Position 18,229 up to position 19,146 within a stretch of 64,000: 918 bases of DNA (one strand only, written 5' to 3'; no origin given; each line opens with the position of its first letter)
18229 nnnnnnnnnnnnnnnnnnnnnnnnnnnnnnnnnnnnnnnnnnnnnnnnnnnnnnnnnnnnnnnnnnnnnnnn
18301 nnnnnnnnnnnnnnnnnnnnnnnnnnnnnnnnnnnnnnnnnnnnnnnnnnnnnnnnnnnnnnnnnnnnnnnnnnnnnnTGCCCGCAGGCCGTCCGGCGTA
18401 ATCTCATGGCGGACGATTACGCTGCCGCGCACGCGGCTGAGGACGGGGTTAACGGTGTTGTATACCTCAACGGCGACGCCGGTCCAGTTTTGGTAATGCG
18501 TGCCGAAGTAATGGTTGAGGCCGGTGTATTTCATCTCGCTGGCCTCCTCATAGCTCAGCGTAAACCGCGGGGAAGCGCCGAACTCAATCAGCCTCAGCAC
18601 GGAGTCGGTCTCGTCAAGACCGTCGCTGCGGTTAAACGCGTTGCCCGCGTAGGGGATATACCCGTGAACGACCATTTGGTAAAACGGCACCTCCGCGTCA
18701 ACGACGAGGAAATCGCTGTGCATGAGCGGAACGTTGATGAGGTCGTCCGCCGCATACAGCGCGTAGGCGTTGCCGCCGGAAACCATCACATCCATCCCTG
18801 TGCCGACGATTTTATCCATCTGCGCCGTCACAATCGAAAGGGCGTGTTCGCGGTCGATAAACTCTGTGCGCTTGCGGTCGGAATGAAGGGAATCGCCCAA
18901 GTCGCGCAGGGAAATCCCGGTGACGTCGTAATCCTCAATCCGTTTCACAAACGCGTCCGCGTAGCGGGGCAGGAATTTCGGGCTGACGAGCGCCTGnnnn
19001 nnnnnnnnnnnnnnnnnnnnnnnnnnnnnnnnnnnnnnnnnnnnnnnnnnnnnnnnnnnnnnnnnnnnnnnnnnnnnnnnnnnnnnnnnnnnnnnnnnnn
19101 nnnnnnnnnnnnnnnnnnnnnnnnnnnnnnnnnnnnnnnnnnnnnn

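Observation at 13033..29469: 16-kb unidirectional glycan-capture operon whose gene content matches no characterised uptake system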

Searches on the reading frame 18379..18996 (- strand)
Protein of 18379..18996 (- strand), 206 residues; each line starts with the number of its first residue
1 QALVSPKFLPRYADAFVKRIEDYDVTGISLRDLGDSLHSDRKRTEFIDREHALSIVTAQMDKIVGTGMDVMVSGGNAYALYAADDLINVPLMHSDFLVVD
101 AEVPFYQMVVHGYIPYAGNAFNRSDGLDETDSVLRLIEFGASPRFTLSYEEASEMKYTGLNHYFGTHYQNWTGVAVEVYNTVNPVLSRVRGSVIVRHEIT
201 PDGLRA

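Call 57: search_solved_structures(query=A5, max_evalue=10, show_alignments=4)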
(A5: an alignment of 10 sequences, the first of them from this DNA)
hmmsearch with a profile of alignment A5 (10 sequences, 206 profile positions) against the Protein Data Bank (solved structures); distinct sequences matched with E-value up to 10: 3.
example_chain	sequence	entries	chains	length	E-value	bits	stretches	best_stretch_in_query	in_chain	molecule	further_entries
8g6r_B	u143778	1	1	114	0.14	14.9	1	92-143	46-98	nsp8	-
8urb_B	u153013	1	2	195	0.16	14.8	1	92-143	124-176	nsp8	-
6jpr_B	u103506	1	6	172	1.1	12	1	25-84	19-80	Phycocyanin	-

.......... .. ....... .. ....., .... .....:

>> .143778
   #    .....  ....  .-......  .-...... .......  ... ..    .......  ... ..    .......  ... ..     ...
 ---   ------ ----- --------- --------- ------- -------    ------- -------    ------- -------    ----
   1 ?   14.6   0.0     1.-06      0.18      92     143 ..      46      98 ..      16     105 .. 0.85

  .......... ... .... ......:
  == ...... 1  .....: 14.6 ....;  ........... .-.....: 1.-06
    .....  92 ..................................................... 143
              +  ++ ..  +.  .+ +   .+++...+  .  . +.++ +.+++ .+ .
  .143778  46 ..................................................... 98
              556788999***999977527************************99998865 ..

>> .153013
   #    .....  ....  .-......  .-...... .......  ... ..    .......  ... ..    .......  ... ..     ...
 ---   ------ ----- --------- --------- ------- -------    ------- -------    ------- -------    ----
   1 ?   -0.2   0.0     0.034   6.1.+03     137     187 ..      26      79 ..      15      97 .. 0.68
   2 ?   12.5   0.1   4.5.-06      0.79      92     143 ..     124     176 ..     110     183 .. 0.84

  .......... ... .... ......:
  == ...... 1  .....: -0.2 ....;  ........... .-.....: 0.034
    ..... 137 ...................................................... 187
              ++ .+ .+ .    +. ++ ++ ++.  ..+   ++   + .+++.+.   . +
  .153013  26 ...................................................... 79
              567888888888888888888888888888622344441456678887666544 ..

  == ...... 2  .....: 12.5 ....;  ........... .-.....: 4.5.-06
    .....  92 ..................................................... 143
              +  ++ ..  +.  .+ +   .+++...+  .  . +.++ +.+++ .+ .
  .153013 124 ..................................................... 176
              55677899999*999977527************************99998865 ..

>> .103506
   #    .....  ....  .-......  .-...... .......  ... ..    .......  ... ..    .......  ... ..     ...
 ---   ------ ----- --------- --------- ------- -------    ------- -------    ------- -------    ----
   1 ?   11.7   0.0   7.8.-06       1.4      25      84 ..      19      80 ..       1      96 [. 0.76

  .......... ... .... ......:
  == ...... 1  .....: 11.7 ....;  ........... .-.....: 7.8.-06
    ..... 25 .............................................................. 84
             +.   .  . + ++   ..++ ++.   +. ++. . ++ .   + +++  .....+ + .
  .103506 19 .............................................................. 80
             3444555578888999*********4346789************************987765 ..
